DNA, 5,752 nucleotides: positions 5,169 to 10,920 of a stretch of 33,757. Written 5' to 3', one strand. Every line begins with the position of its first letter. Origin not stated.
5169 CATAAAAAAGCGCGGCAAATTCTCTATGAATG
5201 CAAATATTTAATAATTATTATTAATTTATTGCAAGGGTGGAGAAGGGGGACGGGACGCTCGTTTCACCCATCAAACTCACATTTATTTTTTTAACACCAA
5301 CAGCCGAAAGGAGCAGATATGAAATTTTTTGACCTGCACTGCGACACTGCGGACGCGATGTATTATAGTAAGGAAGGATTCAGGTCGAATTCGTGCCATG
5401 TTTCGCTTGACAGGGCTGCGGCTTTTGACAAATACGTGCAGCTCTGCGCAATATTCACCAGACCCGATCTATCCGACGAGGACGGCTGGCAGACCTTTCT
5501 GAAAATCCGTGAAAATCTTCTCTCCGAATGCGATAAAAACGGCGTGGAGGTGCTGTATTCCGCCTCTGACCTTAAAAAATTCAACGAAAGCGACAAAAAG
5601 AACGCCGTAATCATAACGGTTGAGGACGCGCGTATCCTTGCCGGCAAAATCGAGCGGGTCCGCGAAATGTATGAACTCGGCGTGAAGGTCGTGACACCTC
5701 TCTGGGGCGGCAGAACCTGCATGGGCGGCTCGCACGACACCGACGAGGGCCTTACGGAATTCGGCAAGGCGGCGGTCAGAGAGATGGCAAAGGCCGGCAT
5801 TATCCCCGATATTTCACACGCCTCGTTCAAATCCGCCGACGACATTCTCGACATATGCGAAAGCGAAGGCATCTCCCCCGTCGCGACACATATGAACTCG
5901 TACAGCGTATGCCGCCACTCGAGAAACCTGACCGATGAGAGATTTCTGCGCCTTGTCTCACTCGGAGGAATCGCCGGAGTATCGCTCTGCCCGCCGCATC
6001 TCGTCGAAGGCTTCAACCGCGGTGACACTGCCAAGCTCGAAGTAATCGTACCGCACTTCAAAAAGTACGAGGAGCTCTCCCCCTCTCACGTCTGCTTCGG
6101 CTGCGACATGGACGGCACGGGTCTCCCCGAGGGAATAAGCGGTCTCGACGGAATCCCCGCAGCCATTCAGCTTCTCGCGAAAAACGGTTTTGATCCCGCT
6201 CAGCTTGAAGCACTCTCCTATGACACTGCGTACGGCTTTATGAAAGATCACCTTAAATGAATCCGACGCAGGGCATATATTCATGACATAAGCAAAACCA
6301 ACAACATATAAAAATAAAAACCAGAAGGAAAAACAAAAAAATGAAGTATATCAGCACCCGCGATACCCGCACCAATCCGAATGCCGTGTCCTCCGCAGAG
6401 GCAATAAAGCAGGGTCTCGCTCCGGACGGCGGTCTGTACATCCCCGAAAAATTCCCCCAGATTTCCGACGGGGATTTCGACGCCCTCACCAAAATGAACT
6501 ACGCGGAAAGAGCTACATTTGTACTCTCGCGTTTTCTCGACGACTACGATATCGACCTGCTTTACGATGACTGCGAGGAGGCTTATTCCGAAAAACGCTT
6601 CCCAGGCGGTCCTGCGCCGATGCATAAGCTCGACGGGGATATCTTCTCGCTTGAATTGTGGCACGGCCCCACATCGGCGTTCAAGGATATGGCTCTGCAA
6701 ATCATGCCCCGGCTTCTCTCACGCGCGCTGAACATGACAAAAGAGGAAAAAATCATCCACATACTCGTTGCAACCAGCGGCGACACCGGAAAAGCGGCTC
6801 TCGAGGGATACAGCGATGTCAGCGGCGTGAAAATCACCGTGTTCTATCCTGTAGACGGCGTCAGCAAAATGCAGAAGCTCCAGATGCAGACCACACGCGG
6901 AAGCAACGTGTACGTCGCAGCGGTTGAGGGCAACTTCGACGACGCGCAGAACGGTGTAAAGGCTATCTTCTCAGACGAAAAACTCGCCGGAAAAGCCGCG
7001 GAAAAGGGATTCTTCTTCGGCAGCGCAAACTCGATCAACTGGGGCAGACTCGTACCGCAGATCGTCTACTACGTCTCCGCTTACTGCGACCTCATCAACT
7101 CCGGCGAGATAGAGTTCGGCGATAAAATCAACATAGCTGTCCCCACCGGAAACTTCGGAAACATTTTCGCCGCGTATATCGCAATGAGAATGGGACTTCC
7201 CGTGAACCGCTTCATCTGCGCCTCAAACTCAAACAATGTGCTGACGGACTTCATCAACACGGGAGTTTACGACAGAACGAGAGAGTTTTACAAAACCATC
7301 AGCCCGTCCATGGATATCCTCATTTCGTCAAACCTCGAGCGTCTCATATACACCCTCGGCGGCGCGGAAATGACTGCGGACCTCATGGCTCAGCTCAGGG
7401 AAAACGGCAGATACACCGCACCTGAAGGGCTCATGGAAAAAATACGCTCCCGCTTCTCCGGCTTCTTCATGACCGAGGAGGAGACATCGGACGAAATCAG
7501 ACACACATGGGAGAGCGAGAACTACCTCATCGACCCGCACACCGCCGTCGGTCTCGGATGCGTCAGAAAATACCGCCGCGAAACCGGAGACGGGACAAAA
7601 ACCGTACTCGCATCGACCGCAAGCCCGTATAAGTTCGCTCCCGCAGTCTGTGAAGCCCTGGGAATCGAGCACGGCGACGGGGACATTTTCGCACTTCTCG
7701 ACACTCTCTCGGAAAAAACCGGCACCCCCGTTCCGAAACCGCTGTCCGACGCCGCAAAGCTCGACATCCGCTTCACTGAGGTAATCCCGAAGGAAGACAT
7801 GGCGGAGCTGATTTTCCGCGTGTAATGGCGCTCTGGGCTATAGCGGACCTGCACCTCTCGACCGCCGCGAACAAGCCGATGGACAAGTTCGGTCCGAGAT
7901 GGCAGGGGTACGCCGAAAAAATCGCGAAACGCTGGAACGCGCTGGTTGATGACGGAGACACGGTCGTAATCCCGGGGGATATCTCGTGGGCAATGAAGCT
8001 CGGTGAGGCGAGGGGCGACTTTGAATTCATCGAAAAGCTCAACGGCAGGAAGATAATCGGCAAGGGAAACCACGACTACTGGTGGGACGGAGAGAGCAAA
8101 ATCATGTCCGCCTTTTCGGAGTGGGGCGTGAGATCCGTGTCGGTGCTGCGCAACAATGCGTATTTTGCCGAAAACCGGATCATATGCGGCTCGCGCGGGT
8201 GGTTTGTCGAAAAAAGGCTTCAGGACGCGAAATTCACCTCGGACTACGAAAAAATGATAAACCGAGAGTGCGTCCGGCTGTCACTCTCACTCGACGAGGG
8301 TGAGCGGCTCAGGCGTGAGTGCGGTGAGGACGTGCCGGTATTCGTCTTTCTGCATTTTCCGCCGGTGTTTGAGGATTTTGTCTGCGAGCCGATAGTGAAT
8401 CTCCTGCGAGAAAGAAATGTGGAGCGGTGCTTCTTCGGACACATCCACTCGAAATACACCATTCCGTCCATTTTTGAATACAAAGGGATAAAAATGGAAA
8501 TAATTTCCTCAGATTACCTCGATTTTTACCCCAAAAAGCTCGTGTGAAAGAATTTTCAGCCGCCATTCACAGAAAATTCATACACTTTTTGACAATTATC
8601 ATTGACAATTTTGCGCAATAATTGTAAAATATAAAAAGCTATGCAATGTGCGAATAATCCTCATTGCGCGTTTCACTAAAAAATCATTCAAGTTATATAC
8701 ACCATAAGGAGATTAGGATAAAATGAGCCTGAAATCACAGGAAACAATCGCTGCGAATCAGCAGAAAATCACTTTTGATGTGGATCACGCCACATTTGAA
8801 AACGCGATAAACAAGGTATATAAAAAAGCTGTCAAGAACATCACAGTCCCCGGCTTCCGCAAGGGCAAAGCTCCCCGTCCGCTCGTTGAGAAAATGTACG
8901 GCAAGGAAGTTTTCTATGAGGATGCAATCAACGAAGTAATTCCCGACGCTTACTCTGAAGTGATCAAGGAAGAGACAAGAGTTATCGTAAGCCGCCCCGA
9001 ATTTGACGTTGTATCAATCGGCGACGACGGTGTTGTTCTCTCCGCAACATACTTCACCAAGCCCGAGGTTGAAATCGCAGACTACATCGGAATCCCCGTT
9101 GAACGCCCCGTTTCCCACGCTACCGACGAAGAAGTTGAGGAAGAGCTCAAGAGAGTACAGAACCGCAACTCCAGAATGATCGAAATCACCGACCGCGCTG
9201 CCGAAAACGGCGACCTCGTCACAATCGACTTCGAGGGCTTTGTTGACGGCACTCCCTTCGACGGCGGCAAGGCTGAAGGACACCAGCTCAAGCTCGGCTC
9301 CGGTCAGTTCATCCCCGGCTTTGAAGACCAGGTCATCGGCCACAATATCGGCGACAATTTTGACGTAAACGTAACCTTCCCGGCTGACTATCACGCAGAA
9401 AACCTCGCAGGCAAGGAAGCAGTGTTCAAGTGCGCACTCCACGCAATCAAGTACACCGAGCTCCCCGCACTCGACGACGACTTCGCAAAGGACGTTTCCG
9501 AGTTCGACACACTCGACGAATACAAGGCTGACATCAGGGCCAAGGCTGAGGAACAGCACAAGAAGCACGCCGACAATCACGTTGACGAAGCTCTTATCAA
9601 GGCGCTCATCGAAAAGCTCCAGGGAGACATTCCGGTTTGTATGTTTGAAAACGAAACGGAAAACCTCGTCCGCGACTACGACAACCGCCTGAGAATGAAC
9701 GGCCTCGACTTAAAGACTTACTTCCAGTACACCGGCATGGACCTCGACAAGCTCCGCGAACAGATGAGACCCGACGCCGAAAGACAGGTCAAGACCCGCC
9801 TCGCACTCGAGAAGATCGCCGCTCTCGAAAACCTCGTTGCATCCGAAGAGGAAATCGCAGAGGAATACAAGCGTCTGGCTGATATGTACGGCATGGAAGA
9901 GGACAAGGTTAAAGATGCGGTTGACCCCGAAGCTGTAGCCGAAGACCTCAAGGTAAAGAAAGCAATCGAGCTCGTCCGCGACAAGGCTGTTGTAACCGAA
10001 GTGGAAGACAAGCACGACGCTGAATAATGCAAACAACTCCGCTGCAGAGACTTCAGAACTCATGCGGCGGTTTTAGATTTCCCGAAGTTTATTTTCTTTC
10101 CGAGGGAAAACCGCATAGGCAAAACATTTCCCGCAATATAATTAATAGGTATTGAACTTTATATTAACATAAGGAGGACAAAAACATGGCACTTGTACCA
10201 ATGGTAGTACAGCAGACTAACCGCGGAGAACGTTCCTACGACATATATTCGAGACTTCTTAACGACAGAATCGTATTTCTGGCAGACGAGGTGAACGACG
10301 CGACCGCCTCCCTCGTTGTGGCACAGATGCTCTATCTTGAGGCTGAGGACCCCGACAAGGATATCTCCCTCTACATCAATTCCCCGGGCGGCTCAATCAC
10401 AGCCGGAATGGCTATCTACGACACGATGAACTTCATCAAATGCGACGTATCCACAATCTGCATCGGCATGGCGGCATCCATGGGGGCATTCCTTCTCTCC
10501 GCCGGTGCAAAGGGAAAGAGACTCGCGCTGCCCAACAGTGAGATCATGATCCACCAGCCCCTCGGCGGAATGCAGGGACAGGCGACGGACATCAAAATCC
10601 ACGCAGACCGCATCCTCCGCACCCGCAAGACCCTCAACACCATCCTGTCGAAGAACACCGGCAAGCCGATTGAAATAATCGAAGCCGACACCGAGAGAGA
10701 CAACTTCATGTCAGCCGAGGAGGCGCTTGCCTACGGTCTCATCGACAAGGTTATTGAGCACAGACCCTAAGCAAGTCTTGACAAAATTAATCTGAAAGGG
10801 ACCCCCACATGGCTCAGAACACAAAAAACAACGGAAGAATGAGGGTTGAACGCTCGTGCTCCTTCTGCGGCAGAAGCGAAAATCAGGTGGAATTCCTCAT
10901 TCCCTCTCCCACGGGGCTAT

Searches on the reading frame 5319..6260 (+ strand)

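Call 83: search_protein_families(library=pfam, proteins=[window:5319-6260:+], max_evalue=0.00001)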
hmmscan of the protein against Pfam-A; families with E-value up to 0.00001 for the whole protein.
window:5319-6260:+ (313 aa): 1 family
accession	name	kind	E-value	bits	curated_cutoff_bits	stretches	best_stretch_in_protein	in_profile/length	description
PF01244.27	Peptidase_M19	-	5.2e-48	164.3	26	1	2-302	7-311/319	Membrane dipeptidase (Peptidase family M19)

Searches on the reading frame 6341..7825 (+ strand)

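Call 83: search_protein_families(library=pfam, proteins=[window:6341-7825:+], max_evalue=0.00001)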
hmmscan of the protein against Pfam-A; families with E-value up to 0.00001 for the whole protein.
window:6341-7825:+ (494 aa): 3 families
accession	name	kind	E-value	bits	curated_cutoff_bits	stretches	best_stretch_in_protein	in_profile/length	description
PF14821.11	Thr_synth_N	-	5.4e-19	68.6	25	1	2-82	1-79/79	Threonine synthase N terminus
PF00291.31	PALP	-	3.6e-17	63.1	35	1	95-423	18-291/295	Pyridoxal-phosphate dependent enzyme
PF24857.1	THR4_C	-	1.4e-07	31.9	27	1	401-444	1-45/85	Threonine synthase, C-terminal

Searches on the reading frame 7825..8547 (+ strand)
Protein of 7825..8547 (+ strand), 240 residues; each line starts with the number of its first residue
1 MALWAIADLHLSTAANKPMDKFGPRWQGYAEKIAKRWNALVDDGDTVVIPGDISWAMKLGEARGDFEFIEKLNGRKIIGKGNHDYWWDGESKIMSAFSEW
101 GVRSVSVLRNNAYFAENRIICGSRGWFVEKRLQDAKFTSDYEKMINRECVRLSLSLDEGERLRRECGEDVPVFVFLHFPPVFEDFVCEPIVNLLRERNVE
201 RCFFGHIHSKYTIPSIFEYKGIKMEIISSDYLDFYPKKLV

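Call 83: search_protein_families(library=pfam, proteins=[window:7825-8547:+], max_evalue=0.00001)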
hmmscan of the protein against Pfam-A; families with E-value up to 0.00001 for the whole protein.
window:7825-8547:+ (240 aa): 1 family
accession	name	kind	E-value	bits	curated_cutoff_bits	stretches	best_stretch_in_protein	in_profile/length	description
PF00149.33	Metallophos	-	4.6e-11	43.9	21.5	1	2-209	2-190/191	Calcineurin-like phosphoesterase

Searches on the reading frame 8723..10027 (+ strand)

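Call 83: search_protein_families(library=pfam, proteins=[window:8723-10027:+], max_evalue=0.00001)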
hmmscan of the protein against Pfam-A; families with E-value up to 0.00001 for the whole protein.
window:8723-10027:+ (434 aa): 3 families
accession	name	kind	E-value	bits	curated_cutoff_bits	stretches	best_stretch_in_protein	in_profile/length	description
PF05697.18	Trigger_N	-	7.4e-39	133.8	22.2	1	5-144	4-143/144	Bacterial trigger factor protein (TF)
PF05698.19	Trigger_C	-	2.8e-38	132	22.7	1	263-418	1-160/162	Bacterial trigger factor protein (TF) C-terminus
PF00254.34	FKBP_C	-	2.2e-18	66.8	21.1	1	158-239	3-93/94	FKBP-type peptidyl-prolyl cis-trans isomerase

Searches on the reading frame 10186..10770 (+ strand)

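Call 86: search_protein_families(library=pfam, proteins=[window:10186-10770:+], max_evalue=0.00001)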
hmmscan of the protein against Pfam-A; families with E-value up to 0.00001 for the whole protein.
window:10186-10770:+ (194 aa): 1 family
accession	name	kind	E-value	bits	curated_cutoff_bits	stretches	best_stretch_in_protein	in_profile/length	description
PF00574.28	CLP_protease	-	1.1e-87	293.1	20.2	1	13-192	2-181/182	Clp protease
